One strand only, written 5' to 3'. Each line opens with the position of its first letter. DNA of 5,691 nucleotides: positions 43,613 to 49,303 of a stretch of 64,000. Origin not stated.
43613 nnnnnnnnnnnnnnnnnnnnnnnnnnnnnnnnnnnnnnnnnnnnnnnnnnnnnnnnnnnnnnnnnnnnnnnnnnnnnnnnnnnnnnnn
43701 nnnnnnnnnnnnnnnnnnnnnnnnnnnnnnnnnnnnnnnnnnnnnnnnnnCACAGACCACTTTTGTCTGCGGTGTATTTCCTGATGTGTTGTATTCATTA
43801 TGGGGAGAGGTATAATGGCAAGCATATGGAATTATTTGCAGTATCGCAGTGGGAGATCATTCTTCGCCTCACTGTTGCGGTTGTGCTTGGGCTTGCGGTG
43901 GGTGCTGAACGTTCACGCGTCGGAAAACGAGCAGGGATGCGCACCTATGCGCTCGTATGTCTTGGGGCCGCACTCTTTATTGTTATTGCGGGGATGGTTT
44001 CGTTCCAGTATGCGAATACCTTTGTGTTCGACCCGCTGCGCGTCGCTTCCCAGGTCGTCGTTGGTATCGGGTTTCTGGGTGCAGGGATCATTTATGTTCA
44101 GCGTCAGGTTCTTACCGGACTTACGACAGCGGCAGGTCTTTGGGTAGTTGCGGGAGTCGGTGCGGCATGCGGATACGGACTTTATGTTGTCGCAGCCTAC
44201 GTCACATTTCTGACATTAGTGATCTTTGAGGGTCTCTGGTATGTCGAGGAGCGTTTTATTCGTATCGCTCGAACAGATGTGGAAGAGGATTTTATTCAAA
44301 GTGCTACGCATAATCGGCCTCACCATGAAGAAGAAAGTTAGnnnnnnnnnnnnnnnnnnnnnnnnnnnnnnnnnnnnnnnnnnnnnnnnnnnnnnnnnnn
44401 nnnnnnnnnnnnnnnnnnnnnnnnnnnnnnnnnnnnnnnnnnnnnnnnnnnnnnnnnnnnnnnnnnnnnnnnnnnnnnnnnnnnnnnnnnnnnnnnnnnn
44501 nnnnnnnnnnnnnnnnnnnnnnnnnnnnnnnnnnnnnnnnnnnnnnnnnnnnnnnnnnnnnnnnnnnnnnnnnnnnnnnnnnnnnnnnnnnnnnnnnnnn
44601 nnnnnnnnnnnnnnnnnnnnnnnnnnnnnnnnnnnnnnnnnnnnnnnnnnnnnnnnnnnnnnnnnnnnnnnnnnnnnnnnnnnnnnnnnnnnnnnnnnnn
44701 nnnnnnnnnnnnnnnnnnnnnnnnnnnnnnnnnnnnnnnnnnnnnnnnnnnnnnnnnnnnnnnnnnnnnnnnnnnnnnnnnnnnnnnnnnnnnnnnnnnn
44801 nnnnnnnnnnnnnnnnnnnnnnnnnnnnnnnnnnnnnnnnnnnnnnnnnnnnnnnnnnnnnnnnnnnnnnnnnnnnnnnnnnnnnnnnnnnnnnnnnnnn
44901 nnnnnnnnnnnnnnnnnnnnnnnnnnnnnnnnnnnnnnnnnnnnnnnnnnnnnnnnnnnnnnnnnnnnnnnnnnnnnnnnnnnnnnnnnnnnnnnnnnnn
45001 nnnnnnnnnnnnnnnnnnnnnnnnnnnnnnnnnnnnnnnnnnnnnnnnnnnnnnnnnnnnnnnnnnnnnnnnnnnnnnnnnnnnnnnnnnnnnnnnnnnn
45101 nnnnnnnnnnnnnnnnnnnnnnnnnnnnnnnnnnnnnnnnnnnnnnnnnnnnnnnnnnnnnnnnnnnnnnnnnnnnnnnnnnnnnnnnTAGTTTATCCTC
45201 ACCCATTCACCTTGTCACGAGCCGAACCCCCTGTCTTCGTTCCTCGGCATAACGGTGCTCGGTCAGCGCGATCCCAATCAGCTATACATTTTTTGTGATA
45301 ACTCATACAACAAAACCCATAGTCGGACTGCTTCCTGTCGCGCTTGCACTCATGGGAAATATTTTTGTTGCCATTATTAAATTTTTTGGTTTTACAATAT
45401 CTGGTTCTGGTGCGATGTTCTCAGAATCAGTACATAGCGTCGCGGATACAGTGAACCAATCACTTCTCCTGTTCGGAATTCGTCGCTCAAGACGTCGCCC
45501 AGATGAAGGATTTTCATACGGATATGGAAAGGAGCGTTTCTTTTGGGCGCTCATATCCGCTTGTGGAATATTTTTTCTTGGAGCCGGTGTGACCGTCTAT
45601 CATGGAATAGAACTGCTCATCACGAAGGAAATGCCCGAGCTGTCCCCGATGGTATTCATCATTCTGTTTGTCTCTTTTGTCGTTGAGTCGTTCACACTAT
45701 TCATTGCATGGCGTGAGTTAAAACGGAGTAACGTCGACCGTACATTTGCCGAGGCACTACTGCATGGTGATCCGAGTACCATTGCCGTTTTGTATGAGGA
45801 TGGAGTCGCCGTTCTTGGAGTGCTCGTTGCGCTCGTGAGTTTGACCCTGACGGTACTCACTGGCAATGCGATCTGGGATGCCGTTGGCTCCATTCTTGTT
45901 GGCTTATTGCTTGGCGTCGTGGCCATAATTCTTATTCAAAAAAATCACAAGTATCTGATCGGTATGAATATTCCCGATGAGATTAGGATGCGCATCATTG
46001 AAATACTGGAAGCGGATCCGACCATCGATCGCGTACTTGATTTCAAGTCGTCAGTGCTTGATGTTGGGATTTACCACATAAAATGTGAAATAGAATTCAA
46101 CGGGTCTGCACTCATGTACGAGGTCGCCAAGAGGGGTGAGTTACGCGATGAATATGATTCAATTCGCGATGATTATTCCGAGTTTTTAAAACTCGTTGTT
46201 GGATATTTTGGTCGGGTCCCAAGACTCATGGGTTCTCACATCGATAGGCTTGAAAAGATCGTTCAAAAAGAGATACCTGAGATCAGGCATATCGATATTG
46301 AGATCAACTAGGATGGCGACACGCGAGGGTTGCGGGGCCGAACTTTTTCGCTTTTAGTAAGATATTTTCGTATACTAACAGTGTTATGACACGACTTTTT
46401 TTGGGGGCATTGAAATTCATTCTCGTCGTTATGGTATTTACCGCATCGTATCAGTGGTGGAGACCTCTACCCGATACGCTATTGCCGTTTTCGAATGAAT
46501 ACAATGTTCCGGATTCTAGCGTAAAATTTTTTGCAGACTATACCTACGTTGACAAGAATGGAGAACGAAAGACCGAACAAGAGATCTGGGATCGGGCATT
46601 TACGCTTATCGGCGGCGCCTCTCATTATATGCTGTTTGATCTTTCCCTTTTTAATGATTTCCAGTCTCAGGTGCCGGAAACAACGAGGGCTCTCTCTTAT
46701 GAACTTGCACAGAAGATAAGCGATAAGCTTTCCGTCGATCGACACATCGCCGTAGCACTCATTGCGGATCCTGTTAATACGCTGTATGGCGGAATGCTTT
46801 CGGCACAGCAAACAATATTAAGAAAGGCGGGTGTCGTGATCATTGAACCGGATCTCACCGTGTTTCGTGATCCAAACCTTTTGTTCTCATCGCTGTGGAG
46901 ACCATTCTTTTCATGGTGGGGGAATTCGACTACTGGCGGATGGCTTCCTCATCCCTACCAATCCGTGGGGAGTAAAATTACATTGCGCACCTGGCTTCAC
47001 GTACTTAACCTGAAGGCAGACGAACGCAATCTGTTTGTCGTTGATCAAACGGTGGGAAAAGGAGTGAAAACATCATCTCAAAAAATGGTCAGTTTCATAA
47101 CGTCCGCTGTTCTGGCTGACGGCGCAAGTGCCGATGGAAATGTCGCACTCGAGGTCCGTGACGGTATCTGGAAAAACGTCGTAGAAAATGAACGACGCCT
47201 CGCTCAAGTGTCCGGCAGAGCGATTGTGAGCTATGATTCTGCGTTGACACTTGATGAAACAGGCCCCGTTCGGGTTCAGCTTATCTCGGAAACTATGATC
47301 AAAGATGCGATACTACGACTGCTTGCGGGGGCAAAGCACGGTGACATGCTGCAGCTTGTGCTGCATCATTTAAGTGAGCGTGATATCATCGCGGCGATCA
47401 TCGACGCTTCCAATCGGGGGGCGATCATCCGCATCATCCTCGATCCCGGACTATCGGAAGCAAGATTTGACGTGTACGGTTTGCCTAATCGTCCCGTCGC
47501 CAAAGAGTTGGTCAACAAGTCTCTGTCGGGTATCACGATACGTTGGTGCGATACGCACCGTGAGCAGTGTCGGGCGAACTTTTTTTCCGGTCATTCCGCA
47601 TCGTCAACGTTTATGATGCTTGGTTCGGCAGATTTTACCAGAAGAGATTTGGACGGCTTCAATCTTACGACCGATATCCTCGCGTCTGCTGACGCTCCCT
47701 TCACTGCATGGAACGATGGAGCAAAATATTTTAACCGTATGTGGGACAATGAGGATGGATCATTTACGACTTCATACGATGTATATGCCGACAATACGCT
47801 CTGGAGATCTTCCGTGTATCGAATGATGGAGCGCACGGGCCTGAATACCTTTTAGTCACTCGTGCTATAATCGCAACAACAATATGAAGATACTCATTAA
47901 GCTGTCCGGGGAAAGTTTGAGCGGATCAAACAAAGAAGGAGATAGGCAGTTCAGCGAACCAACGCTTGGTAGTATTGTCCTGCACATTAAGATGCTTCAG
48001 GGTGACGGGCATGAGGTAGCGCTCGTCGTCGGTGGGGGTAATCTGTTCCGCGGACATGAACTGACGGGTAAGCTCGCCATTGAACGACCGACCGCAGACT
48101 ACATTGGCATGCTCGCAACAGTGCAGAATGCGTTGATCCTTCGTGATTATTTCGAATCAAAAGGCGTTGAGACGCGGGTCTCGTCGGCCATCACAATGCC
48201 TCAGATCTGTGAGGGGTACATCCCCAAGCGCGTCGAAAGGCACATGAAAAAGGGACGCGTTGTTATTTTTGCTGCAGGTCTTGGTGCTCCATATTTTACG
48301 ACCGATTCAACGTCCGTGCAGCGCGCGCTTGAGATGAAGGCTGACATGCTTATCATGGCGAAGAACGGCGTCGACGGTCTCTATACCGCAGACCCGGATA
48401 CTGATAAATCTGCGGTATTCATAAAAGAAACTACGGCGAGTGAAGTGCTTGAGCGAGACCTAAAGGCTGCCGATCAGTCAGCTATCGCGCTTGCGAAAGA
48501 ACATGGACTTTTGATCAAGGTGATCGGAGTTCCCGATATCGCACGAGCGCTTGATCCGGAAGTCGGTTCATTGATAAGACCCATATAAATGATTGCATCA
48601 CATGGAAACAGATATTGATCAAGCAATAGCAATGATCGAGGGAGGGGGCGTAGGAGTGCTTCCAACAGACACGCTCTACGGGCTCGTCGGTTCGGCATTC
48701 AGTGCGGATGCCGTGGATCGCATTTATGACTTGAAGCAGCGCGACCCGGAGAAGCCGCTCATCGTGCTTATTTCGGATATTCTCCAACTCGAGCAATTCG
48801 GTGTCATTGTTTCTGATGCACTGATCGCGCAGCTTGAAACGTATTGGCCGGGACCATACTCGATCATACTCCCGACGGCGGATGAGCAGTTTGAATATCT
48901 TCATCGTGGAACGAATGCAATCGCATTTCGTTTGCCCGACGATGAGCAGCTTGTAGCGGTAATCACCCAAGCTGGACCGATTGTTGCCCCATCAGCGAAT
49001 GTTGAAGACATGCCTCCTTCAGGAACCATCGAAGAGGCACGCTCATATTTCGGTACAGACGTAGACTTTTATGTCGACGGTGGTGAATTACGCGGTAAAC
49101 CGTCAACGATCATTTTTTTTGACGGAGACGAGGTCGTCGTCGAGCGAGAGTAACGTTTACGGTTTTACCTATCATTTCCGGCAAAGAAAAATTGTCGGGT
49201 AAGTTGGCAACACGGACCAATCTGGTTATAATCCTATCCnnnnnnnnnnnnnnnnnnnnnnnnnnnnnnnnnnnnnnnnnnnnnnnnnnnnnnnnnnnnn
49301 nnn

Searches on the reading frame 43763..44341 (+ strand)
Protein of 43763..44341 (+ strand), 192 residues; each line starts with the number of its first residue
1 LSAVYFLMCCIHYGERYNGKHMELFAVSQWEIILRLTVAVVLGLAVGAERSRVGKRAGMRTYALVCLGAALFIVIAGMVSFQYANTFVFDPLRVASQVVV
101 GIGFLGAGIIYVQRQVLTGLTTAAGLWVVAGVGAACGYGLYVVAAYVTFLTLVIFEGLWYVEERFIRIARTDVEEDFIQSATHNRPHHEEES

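Call 37: search_protein_families(library=pfam, proteins=[window:43763-44341:+], max_evalue=0.00001)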
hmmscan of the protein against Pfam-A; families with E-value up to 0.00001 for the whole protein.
window:43763-44341:+ (192 aa): 1 family
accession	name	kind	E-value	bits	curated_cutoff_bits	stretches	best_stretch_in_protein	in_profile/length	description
PF02308.21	MgtC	-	3.8e-33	114.9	31.4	1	36-162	1-119/121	MgtC family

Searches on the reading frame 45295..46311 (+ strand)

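Call 38: search_protein_families(library=pfam, proteins=[window:45295-46311:+], max_evalue=0.00001)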
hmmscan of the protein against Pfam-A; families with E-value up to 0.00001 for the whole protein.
window:45295-46311:+ (338 aa): 1 family
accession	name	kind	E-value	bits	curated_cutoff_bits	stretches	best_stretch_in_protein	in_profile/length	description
PF01545.26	Cation_efflux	-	6.8e-35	121.1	26.6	1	17-221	3-197/198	Cation efflux family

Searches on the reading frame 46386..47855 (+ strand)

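Call 38: search_protein_families(library=pfam, proteins=[window:46386-47855:+], max_evalue=0.00001)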
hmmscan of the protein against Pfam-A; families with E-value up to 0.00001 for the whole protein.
window:46386-47855:+ (489 aa): 1 family
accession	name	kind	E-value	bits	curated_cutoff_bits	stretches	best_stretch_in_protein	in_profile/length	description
PF13091.12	PLDc_2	-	4.4e-09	36.7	27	1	311-453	3-132/132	PLD-like domain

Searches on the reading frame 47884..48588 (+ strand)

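Call 38: search_protein_families(library=pfam, proteins=[window:47884-48588:+], max_evalue=0.00001)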
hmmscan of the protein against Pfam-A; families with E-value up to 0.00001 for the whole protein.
window:47884-48588:+ (234 aa): 1 family
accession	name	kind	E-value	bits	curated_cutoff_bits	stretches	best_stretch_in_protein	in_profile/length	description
PF00696.33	AA_kinase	-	2.6e-29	103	24.9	1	1-212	1-231/234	Amino acid kinase family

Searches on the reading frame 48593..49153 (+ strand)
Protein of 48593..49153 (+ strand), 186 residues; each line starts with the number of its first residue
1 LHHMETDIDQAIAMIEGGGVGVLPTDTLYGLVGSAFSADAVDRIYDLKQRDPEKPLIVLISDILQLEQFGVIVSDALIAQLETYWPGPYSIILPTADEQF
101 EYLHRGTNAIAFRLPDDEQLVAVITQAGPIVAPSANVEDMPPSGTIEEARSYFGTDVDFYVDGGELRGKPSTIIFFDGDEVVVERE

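Call 38: search_protein_families(library=pfam, proteins=[window:48593-49153:+], max_evalue=0.00001)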
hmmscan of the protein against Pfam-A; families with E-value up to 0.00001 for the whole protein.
window:48593-49153:+ (186 aa): 1 family
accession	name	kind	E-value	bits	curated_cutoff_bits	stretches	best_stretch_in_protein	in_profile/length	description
PF01300.24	Sua5_yciO_yrdC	-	3.2e-42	144.5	25.1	1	14-185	2-176/178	Telomere recombination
